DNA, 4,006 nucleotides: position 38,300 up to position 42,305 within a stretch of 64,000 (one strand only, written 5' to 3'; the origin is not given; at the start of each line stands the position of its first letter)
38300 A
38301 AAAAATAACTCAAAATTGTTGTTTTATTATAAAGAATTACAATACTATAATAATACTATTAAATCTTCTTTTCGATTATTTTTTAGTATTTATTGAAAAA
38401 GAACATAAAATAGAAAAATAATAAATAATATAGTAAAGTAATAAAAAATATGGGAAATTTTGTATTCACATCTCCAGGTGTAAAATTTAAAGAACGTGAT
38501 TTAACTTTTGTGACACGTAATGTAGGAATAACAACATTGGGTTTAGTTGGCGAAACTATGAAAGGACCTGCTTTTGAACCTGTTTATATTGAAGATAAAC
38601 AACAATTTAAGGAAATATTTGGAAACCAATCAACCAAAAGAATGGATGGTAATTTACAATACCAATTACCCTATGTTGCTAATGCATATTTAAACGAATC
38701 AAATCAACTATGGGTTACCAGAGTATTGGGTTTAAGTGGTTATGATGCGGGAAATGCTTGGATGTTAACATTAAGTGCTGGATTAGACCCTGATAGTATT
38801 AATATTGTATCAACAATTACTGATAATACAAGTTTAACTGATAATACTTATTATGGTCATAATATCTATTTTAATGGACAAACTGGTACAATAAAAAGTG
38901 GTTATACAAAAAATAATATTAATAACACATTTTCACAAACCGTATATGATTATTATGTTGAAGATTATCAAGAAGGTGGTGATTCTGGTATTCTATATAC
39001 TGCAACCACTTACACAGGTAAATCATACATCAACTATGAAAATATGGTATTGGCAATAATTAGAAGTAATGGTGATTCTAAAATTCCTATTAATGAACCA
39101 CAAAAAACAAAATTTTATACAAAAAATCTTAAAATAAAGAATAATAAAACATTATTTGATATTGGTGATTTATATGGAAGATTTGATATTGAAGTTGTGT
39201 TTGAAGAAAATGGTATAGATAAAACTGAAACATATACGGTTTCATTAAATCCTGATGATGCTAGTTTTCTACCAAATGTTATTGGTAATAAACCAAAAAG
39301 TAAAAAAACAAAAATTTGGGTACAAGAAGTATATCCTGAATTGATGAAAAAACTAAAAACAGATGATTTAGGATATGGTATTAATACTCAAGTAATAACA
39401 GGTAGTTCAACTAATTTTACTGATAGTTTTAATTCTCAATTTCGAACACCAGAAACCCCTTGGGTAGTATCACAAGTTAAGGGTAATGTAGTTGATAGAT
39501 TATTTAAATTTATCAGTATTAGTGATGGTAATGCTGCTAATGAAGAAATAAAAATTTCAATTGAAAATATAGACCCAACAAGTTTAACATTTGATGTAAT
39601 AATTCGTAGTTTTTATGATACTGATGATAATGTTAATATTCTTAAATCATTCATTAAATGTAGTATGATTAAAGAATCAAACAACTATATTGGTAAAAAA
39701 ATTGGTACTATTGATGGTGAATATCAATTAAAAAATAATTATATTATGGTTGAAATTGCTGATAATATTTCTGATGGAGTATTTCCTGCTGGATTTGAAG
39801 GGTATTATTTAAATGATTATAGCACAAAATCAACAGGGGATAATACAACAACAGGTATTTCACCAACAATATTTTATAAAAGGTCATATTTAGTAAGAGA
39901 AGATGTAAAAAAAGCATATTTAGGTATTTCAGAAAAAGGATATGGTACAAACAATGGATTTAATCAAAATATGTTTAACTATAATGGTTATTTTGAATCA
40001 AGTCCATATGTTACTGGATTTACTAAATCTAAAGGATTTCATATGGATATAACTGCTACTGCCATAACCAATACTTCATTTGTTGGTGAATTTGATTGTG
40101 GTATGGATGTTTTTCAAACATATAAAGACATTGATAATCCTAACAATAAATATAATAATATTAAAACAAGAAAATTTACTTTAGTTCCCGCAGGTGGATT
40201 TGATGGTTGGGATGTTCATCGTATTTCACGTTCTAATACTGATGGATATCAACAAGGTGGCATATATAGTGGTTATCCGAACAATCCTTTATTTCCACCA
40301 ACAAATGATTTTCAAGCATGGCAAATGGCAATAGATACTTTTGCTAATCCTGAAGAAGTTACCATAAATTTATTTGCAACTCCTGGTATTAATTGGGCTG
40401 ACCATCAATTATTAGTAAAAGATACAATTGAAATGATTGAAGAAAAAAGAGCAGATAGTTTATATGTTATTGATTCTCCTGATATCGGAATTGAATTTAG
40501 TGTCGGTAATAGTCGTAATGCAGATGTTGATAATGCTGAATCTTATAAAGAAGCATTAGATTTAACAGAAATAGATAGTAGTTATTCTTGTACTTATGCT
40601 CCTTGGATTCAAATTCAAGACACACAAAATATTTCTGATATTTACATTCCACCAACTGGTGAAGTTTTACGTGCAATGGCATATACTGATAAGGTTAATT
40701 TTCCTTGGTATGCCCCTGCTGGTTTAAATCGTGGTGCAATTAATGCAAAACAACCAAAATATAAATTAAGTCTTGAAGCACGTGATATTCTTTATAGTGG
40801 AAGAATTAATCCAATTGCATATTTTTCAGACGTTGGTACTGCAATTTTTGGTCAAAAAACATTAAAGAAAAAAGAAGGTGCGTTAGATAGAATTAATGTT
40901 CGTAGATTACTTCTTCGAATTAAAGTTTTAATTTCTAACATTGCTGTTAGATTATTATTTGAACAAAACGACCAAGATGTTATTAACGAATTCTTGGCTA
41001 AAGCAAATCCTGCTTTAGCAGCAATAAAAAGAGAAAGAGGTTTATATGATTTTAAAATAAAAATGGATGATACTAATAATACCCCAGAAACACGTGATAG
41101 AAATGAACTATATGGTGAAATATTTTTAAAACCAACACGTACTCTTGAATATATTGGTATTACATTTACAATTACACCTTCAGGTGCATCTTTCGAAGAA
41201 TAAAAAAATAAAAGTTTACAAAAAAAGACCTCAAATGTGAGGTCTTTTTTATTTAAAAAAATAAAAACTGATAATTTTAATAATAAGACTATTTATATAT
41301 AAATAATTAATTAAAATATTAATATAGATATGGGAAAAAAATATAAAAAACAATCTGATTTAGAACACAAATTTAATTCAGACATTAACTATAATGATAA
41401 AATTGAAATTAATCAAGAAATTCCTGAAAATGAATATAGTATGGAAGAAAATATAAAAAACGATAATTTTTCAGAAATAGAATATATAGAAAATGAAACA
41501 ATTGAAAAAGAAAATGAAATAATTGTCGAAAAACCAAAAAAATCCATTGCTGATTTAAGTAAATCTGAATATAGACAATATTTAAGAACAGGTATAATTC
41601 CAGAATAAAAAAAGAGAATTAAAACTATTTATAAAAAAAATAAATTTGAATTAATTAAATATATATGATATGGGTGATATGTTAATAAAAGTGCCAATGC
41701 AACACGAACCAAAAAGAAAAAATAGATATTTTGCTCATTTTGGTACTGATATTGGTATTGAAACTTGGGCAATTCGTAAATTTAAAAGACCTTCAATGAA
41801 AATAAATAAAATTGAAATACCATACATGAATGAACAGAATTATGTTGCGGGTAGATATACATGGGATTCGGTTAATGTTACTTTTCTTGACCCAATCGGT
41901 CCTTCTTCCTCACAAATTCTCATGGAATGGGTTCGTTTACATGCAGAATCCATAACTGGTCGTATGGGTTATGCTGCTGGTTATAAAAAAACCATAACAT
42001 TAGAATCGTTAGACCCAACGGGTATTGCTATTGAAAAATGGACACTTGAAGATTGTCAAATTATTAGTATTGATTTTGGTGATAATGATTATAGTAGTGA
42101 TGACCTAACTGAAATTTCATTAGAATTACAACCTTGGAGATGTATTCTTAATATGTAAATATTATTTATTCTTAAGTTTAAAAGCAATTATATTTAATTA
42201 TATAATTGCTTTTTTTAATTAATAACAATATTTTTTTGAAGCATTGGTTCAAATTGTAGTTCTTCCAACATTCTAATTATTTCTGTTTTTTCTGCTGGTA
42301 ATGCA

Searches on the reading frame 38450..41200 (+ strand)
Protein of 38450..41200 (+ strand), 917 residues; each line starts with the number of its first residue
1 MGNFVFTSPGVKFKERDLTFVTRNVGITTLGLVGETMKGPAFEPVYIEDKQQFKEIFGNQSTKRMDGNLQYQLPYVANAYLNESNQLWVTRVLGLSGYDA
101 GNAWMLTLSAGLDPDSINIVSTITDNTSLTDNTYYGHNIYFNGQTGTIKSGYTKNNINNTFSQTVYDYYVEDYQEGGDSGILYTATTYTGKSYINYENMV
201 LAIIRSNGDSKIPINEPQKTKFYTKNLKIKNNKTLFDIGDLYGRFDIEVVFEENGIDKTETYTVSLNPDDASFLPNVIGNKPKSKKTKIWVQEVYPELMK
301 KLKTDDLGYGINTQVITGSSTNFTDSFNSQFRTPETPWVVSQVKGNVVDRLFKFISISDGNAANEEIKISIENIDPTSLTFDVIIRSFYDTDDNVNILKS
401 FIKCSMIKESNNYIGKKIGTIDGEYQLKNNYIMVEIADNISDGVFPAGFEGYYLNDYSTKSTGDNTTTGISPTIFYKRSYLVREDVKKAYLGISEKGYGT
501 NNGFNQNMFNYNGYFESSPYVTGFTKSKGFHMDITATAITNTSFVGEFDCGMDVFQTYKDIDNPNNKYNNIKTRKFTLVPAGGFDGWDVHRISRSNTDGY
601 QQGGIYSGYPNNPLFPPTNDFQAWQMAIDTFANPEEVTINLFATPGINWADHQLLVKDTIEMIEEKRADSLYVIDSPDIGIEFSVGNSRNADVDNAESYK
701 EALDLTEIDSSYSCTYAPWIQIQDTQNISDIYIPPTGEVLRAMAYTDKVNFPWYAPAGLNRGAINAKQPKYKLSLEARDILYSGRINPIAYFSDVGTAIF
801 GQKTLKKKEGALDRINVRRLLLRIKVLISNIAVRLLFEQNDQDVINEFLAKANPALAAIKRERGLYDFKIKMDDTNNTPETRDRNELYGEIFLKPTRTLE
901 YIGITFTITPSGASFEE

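Call 25: search_protein_families(library=pfam, proteins=[window:38450-41200:+], max_evalue=0.01)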
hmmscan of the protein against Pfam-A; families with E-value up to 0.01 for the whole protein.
window:38450-41200:+ (917 aa): 1 family
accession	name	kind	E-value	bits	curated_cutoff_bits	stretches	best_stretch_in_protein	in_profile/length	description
PF17482.7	Phage_sheath_1C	-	1.7e-05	25.3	26.9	1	811-909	5-104/104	Phage tail sheath C-terminal domain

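Call 41: search_protein_families(library=phrogs, proteins=[window:38450-41200:+], max_evalue=0.001)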
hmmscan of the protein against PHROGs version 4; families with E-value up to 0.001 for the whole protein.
window:38450-41200:+ (917 aa): 2 families
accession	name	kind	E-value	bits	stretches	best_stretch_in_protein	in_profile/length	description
phrog_23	-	tail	9.1e-61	207.1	1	6-917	23-471/496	tail sheath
phrog_10581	-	tail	4.5e-42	145.4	1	709-912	700-913/915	tail sheath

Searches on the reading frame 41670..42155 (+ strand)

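Call 25: search_protein_families(library=pfam, proteins=[window:41670-42155:+], max_evalue=0.01)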
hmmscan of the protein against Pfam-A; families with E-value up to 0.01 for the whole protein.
window:41670-42155:+ (162 aa): 0 families

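Call 41: search_protein_families(library=phrogs, proteins=[window:41670-42155:+], max_evalue=0.001)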
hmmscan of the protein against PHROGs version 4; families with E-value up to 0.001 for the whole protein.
window:41670-42155:+ (162 aa): 3 families
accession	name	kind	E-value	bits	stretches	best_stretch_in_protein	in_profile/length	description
phrog_4542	-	tail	4.1e-29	102.5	1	11-155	22-175/214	tail tube protein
phrog_45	-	tail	1.3e-09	38.7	1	35-153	126-247/350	tail tube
phrog_32623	-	unknown function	0.00053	20.8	1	83-151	103-173/185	-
